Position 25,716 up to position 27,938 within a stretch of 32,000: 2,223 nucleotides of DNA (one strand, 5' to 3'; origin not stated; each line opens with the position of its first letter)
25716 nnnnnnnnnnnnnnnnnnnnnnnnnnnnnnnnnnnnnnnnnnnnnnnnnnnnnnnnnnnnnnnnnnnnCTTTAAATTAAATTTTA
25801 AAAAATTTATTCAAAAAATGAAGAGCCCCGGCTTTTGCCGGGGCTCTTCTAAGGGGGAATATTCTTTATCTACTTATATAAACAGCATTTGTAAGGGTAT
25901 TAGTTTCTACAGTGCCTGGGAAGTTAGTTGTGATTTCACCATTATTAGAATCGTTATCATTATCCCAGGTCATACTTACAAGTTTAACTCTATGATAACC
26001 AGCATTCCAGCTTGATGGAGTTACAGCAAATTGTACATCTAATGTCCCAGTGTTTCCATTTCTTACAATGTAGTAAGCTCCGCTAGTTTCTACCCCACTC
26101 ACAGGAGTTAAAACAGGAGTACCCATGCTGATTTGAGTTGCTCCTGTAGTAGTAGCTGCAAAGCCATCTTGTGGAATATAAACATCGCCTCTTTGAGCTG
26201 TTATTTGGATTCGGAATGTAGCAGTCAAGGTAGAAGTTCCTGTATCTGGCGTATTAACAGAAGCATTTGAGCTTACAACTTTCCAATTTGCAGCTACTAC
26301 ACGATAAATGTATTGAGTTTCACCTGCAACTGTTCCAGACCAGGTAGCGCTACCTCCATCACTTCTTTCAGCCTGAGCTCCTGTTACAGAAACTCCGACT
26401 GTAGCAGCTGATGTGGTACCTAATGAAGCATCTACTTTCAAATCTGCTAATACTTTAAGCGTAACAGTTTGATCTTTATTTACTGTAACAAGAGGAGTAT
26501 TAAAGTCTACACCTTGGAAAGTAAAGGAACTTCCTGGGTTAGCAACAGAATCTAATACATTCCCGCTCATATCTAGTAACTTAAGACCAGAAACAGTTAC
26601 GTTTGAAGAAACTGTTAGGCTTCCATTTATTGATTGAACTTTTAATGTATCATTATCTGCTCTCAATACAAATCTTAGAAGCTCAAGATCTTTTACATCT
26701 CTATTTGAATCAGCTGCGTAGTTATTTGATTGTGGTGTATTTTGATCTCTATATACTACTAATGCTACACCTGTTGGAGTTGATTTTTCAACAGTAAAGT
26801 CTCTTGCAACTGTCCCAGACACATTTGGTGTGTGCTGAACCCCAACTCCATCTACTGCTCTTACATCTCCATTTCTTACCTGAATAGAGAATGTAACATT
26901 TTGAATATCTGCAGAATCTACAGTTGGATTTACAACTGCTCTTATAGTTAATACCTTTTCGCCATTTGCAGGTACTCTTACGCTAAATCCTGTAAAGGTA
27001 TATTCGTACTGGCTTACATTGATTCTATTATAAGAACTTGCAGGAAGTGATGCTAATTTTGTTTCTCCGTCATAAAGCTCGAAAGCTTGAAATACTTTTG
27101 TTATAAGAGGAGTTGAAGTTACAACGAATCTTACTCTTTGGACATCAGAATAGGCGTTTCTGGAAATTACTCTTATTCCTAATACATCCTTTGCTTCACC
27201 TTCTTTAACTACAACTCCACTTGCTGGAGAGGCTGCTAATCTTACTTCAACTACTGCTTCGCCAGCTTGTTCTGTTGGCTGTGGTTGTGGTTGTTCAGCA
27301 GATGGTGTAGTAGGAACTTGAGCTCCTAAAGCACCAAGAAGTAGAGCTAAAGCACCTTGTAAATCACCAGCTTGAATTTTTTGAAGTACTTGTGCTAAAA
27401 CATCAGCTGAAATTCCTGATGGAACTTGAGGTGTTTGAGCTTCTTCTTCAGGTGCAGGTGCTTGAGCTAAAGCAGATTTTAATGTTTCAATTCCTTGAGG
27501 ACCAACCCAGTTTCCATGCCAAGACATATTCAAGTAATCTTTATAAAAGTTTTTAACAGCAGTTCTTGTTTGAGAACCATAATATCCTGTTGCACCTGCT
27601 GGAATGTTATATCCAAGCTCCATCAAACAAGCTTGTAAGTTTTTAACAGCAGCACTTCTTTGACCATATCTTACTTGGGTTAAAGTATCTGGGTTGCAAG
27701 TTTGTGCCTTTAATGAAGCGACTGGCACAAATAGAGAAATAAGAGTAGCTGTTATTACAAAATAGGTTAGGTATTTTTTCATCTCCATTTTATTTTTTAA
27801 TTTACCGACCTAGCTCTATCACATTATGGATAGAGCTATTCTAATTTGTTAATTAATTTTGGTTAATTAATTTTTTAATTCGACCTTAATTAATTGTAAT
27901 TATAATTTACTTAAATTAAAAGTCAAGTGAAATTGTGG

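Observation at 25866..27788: Compositionally deviant, monocistronic, secreted 640-aa Thr/Val/Ser-rich protein with a peptidoglycan-binding domain: candidate S-layer or major surface protein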

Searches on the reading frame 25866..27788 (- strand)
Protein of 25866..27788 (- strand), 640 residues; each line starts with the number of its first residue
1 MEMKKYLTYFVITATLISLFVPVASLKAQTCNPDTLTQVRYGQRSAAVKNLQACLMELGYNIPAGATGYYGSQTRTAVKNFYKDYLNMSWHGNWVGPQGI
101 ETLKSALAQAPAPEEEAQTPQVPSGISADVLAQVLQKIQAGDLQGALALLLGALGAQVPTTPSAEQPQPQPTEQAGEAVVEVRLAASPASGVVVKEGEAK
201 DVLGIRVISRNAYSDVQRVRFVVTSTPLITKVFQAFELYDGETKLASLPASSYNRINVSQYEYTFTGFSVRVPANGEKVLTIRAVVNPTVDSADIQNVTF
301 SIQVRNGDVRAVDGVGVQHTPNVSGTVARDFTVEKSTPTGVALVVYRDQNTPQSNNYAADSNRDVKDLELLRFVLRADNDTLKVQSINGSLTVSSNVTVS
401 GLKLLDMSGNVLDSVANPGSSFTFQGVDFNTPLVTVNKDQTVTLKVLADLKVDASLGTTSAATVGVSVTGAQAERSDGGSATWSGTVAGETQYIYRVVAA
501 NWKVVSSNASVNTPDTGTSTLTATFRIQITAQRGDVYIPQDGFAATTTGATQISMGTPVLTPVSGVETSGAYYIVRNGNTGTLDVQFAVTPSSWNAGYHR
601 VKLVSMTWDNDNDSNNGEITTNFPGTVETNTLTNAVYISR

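Call 4: search_protein_families(library=pfam, proteins=[window:25866-27788:-], max_evalue=1)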
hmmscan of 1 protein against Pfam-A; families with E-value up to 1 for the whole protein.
window:25866-27788:- (640 aa): 2 families
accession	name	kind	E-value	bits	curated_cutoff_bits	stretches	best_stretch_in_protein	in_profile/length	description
PF01471.23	PG_binding_1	-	8.6e-08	32.7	23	1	45-81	2-37/57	Putative peptidoglycan binding domain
PF05473.18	UL45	-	0.015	15.3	27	1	7-36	53-81/191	UL45 protein, carbohydrate-binding C-type lectin-like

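Call 5: search_protein_families(library=ncbifam, proteins=[window:25866-27788:-], max_evalue=1)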
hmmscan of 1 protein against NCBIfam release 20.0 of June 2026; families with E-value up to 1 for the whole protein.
window:25866-27788:- (640 aa): 1 family
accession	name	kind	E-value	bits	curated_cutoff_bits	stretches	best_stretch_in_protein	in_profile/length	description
TIGR02869.1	spore_SleB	equivalog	0.0048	16.8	236.5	1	38-108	6-73/201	spore cortex-lytic enzyme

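Call 8: find_homologous_proteins(query=window:25866-27788:-, max_evalue=0.001)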
Query window:25866-27788:- (640 aa): 52 proteins with E <= 0.001 among 8000 candidates.
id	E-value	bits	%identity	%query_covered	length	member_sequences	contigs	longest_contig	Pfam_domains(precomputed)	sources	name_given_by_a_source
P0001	0.0e+0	1340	96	100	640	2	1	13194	PF01471.24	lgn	-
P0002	5.0e-242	823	61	100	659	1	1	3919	PF01471.24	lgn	-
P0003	1.2e-238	812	61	100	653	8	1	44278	PF01471.24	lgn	-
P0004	7.9e-212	723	59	96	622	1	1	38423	PF01471.24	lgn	-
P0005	5.2e-209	714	58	96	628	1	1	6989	PF01471.24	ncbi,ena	-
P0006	3.1e-194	665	55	97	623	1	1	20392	PF01471.24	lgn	-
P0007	4.8e-184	631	51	100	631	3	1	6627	PF01471.24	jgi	-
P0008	9.8e-120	419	47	84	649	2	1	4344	PF01471.24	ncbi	ncbi:MAG: peptidoglycan-binding domain-containing protein [Thermoplasmata archaeon]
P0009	3.2e-114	401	47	73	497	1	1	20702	-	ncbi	ncbi:MAG: hypothetical protein C4348_01505, partial [Patescibacteria group bacterium]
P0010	1.4e-107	379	41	97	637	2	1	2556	PF01471.24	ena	-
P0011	2.1e-105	372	43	84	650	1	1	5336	PF01471.24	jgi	-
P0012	1.2e-82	297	36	91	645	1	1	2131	PF01471.24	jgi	jgi:hypothetical protein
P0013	4.8e-82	295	35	96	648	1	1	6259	PF01471.24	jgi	jgi:hypothetical protein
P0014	5.5e-81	291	35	95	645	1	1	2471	PF01471.24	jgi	jgi:hypothetical protein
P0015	7.4e-81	291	35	96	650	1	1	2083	PF01471.24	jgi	jgi:hypothetical protein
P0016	2.1e-80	289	36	87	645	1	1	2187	PF01471.24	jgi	jgi:hypothetical protein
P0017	3.4e-80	289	35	98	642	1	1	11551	PF01471.24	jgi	jgi:hypothetical protein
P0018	1.2e-79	287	38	84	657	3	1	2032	PF01471.24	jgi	jgi:hypothetical protein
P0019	1.6e-79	286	34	95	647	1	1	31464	PF01471.24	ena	-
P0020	2.5e-79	286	36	87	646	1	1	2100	PF01471.24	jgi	jgi:hypothetical protein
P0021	6.1e-79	284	35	97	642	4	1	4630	PF01471.24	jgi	-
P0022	6.6e-79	284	36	87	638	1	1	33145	PF01471.24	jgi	jgi:hypothetical protein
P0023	6.9e-79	284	35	95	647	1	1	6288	PF01471.24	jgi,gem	-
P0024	3.7e-78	282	37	90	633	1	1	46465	PF01471.24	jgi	jgi:hypothetical protein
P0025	1.9e-77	279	36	86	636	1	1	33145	PF01471.24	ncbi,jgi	ncbi:MAG: peptidoglycan-binding domain-containing protein [Minisyncoccia bacterium]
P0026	3.6e-77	279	36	97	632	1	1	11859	PF01471.24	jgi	-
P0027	5.7e-77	278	35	97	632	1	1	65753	PF01471.24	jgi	-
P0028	1.1e-76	277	36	90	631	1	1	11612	PF01471.24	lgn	-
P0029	1.9e-76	276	34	97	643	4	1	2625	PF01471.24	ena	-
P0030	2.5e-76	276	35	90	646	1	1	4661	PF01471.24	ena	-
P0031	3.8e-76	275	35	97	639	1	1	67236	PF01471.24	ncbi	-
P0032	9.8e-76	274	34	97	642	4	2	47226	PF01471.24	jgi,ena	-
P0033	9.8e-75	271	34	98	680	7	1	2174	PF01471.24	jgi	jgi:hypothetical protein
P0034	3.4e-74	269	35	95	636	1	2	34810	PF01471.24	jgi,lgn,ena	-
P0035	5.0e-73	265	35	87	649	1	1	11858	PF01471.24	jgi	jgi:hypothetical protein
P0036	8.2e-72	261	35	95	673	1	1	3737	PF01471.24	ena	-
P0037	3.6e-71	259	36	84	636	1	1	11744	PF01471.24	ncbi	-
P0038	2.5e-68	249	32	96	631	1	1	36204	PF01471.24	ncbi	-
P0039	5.3e-68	248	34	90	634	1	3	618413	PF01471.24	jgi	jgi:hypothetical protein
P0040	1.5e-67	247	36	86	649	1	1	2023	PF01471.24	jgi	jgi:hypothetical protein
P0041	1.8e-67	247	36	86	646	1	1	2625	PF01471.24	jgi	jgi:hypothetical protein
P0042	9.8e-66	241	35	87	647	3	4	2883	PF01471.24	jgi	jgi:hypothetical protein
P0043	2.0e-65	240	33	95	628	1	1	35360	PF01471.24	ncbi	ncbi:MAG: peptidoglycan-binding domain-containing protein [Minisyncoccia bacterium]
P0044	2.3e-65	240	33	97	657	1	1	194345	PF01471.24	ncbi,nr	ncbi:MAG: hypothetical protein KatS3mg093_193 [Candidatus Parcubacteria bacterium]|nr:MAG: hypotheti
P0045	7.8e-64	235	33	88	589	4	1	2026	PF01471.24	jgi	jgi:hypothetical protein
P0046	6.1e-60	222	34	61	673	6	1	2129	PF01471.24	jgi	jgi:hypothetical protein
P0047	3.7e-58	216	34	77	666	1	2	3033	PF01471.24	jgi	jgi:peptidoglycan hydrolase-like protein with peptidoglycan-binding domain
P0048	5.1e-56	209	35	85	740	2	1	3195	PF01471.24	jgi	jgi:hypothetical protein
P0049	1.1e-54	204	33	97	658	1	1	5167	PF01471.24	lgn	-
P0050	2.7e-48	183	33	73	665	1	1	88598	PF01471.24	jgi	jgi:hypothetical protein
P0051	1.0e-36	145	56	18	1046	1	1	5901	PF01471.24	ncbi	-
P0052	1.5e-21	95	50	15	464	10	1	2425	PF01094.35,PF13433.13,PF13458.13,PF01471.24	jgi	jgi:branched-chain amino acid transport system substrate-binding protein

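Call 18: find_encoding_contigs(protein=P0003, flank=6000, max_places=2)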
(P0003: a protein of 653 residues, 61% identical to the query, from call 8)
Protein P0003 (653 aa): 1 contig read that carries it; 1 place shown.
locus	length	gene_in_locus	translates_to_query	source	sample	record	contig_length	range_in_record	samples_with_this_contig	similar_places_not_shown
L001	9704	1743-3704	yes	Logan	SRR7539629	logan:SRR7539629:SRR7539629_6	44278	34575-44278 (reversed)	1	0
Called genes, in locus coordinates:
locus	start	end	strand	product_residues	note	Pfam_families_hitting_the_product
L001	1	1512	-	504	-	?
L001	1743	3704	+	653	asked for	PF01471:PG_binding_1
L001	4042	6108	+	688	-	PF04932:Wzy_C, PF13428:TPR_14 (faint), PF13431:TPR_17 (faint), PF14559:TPR_19 (faint)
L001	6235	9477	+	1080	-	PF04563:RNA_pol_Rpb2_1, PF04561:RNA_pol_Rpb2_2, PF04565:RNA_pol_Rpb2_3, PF10385:RNA_pol_Rpb2_45, PF00562:RNA_pol_Rpb2_6, PF04560:RNA_pol_Rpb2_7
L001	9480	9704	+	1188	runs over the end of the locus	PF04997:RNA_pol_Rpb1_1, PF00623:RNA_pol_Rpb1_2, PF04983:RNA_pol_Rpb1_3, PF05000:RNA_pol_Rpb1_4, PF04998:RNA_pol_Rpb1_5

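Call 19: find_encoding_contigs(protein=P0044, flank=6000, max_places=2)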
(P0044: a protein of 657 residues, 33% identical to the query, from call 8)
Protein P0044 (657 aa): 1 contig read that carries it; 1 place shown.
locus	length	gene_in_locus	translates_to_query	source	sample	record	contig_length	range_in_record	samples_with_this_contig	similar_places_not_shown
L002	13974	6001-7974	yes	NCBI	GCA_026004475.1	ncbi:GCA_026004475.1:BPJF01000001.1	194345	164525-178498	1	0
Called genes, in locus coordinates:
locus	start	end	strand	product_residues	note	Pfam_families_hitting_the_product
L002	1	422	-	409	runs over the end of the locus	PF01041:DegT_DnrJ_EryC1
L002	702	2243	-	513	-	PF08245:Mur_ligase_M, PF02875:Mur_ligase_C (weak)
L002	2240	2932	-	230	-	PF00561:Abhydrolase_1, PF12695:Abhydrolase_5 (faint), PF12697:Abhydrolase_6, PF12146:Hydrolase_4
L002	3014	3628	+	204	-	PF20803:PaaX_M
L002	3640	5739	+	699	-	PF17191:RecG_wedge, PF04851:ResIII, PF13604:AAA_30 (faint), PF00270:DEAD, PF00271:Helicase_C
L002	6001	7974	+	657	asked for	PF01471:PG_binding_1 (weak)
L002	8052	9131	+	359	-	-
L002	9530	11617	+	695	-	PF04932:Wzy_C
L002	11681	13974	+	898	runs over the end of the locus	PF08471:Ribonuc_red_2_N, PF02867:Ribonuc_red_lgC, PF12637:TSCPD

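Call 20: find_encoding_contigs(protein=P0039, flank=6000, max_places=2)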
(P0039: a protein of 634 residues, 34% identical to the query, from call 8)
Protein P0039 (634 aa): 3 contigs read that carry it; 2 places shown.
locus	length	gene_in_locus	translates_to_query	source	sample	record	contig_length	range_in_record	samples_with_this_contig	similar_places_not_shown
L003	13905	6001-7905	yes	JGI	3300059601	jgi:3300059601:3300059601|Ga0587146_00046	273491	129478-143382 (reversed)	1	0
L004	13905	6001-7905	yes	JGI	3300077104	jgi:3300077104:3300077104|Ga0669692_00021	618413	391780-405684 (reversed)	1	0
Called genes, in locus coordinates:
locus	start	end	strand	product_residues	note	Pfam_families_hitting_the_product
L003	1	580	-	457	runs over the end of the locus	PF01041:DegT_DnrJ_EryC1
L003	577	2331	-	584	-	PF08245:Mur_ligase_M, PF02875:Mur_ligase_C (weak)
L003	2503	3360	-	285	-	PF12697:Abhydrolase_6, PF12146:Hydrolase_4, PF00561:Abhydrolase_1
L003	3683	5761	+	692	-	PF17191:RecG_wedge, PF04851:ResIII, PF00270:DEAD, PF00271:Helicase_C, PF22590:Cas3-like_C_2 (weak), PF19833:RecG_dom3_C (weak)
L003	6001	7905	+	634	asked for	PF01471:PG_binding_1 (weak)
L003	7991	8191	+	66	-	-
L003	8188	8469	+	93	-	PF05016:ParE_toxin (weak), PF05015:HigB-like_toxin (weak), PF24732:ParE_like (weak)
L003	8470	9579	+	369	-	-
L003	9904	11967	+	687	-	PF04932:Wzy_C, PF14559:TPR_19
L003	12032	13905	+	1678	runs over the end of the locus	PF08471:Ribonuc_red_2_N, PF02867:Ribonuc_red_lgC, PF14890:Intein_splicing, PF14528:LAGLIDADG_3, PF14890:Intein_splicing, PF14528:LAGLIDADG_3, PF02867:Ribonuc_red_lgC, PF12637:TSCPD, +1 more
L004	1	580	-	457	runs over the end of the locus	PF01041:DegT_DnrJ_EryC1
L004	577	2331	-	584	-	PF08245:Mur_ligase_M, PF02875:Mur_ligase_C (weak)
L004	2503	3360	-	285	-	PF12697:Abhydrolase_6, PF12146:Hydrolase_4, PF00561:Abhydrolase_1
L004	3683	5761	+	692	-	PF17191:RecG_wedge, PF04851:ResIII, PF00270:DEAD, PF00271:Helicase_C, PF22590:Cas3-like_C_2 (weak), PF19833:RecG_dom3_C (weak)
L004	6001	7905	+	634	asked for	PF01471:PG_binding_1 (weak)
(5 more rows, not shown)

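Call 22: predict_structure(alignment_id=A1)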
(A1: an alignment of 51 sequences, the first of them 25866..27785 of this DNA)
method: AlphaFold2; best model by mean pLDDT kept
length: 639 residues; sequences in the alignment: 51
mean_pLDDT: 83.0   pTM: 0.51
mean pLDDT of the five models: 83.0, 82.7, 82.2, 79.9, 79.5
residues with pLDDT >= 90: 355; 70-90: 183; 50-70: 30; < 50: 71
segments of 3 or more residues with pLDDT < 50: 1-27, 110-125, 154-171, 625-634
pLDDT, mean of each block of 10 residues (from residue 1): 34 35 42 88 90 89 79 91 85 88 77 29 53 72 73 44 33 78 89 91 94 95 93 95 94 94 95 94 89 86 94 90 91 79 93 92 96 94 96 96 96 96 85 93 97 92 96 87 94 93 88 81 94 94 82 91 93 96 93 79 91 83 52 52
secondary structure, 60 per line:
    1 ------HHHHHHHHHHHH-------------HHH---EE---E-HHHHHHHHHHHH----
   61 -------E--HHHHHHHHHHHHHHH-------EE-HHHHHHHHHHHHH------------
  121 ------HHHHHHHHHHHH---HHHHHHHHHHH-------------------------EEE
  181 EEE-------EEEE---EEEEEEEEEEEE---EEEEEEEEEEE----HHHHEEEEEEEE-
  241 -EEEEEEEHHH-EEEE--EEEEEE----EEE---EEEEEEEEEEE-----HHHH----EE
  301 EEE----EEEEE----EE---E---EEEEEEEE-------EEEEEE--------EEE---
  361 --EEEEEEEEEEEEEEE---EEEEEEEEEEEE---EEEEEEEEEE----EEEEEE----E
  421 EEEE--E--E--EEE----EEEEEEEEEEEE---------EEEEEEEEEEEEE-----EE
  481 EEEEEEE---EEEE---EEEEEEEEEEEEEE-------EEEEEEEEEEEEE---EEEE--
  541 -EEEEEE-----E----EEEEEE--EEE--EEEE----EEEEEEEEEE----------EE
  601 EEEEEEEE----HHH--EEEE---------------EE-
elements in order: H7-18 H45-56 H71-85 H96-108 H127-138 H142-152 E178-183 E191-194 E198-209 E213-223 H228-231 E232-239 E242-248 E253-256 E259-264 E269-271 E275-285 H291-294 E299-303 E308-312 E326-333 E341-346 E355-357 E363-377 E381-392 E396-405 E410-415 E420-424 E433-435 E440-451 E461-473 E479-487 E491-494 E498-511 E519-531 E535-538 E542-547 E558-563 E566-568 E571-574 E579-588 E599-608 E618-621

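Call 24: search_protein_representatives(alignment_id=A1)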
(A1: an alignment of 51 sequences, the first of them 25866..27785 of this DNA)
Query: 51 sequences, 637 profile positions. Proteins with E-value up to 0.001 (for the whole library): 2963; up to 1e-10: 1194; up to 1e-30: 366. The best 150 are listed.
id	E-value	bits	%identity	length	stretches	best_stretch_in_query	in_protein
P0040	2.1e-265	898.8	-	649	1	1-637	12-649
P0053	7.3e-246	834.3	-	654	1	1-637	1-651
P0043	9.5e-237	804.1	-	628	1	1-637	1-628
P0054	8.2e-234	794.4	-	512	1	1-507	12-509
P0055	1.2e-228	777.3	-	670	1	1-635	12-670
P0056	1.4e-222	757.3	-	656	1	3-629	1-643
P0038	1.3e-216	737.6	-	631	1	1-635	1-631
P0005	3.6e-203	693.2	-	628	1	1-631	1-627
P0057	1.7e-200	684.4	-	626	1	1-630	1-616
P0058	4.5e-199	679.7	-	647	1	1-637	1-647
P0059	2.8e-196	670.5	-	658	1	1-628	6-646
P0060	2.4e-195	667.3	-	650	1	1-635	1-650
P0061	6.2e-129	448.0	-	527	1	138-637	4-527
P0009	8.1e-123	427.8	-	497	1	148-618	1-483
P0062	1.6e-114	400.3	-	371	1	266-635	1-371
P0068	1.1e-74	268.8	-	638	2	169-609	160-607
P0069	5.6e-74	266.4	-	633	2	158-626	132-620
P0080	3.5e-66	240.6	-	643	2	167-622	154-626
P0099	7.6e-60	219.7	-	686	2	151-626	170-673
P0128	1.7e-54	202.1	-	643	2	146-627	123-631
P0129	2.9e-54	201.3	-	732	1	173-626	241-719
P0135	1.2e-52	195.9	-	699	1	152-631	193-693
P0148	4.9e-50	187.3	-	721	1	67-624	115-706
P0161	2.4e-48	181.7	-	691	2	142-625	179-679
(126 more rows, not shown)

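Call 25: fold_search(model_id=the predicted structure, library=pdb)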
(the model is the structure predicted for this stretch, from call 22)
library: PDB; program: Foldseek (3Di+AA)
matches with E <= 10: 1343; with E <= 0.001: 254
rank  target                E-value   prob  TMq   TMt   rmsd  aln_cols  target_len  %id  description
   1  4g1m_A                1.9e-10  1.00  0.17  0.13  22.4       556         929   11  Re-refinement of alpha V beta 3 structure (released 2012-12-12)
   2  8beg_A                4.0e-10  1.00  0.15  0.15  17.5       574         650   10  Structure of Ig-like domains from PrgB (released 2022-11-30)
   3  7l0o_B                6.4e-10  1.00  0.14  0.17  16.8       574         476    8  Streptococcus gordonii C123 Domain(s)-Structural and Functional Analysis (released 2021-09-08)
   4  1jv2_A                6.7e-10  1.00  0.16  0.12  22.8       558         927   10  CRYSTAL STRUCTURE OF THE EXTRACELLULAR SEGMENT OF INTEGRIN ALPHAVBETA3 (released 2001-10-17)
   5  9e8a_A                7.1e-10  1.00  0.15  0.11  22.4       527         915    8  Integrin aIIbb3 bent conformation from human platelet membrane crude preparation (released 2025-10-15)
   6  8xez_A                7.9e-10  1.00  0.21  0.16  19.2       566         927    8  Cryo-EM structure of integrin ITGAV/ITGB3 complex, conformation 5 (released 2024-12-18)
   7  9ijj_P                1.3e-09  1.00  0.16  0.17  22.2       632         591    9  In situ structure of the central apparatus in mouse sperm axoneme. (released 2025-06-04)
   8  8t2v_A                5.6e-09  1.00  0.15  0.11  23.1       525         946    8  Cryo-EM Structures of Full-length Integrin alphaIIbbeta3 in Native Lipids (released 2023-07-26)
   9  7usl_A                6.9e-09  1.00  0.14  0.11  23.1       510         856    9  Integrin alphaM/beta2 ectodomain in complex with adenylate cyclase toxin RTX751 and M1F5 Fab (released 2022-08-17)
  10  7usm_A                7.6e-09  1.00  0.16  0.13  23.7       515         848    9  Integrin alphaM/beta2 ectodomain (released 2022-08-17)
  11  4g1e_A                8.5e-09  1.00  0.16  0.12  24.0       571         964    9  Crystal structure of integrin alpha V beta 3 with coil-coiled tag. (released 2012-12-12)
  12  6avr_A                1.3e-08  1.00  0.16  0.12  21.4       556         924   10  Human alpha-V beta-3 Integrin (intermediate conformation) in complex with the therapeutic antibody LM609 (released 2017-11-01)
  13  6o89_H                1.4e-08  1.00  0.13  0.20  26.6       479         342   10  Anti-CD28xCD3 CODV Fab (released 2019-11-20)
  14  8zdg_A                1.7e-08  1.00  0.17  0.12  22.8       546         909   10  Cryo-EM structure of the integrin avb3 with CWHM-12, conformation 1 (released 2025-10-22)
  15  7nxd_A                4.9e-08  1.00  0.14  0.11  21.8       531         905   10  Cryo-EM structure of human integrin alpha5beta1 in the half-bent conformation (released 2021-08-25)
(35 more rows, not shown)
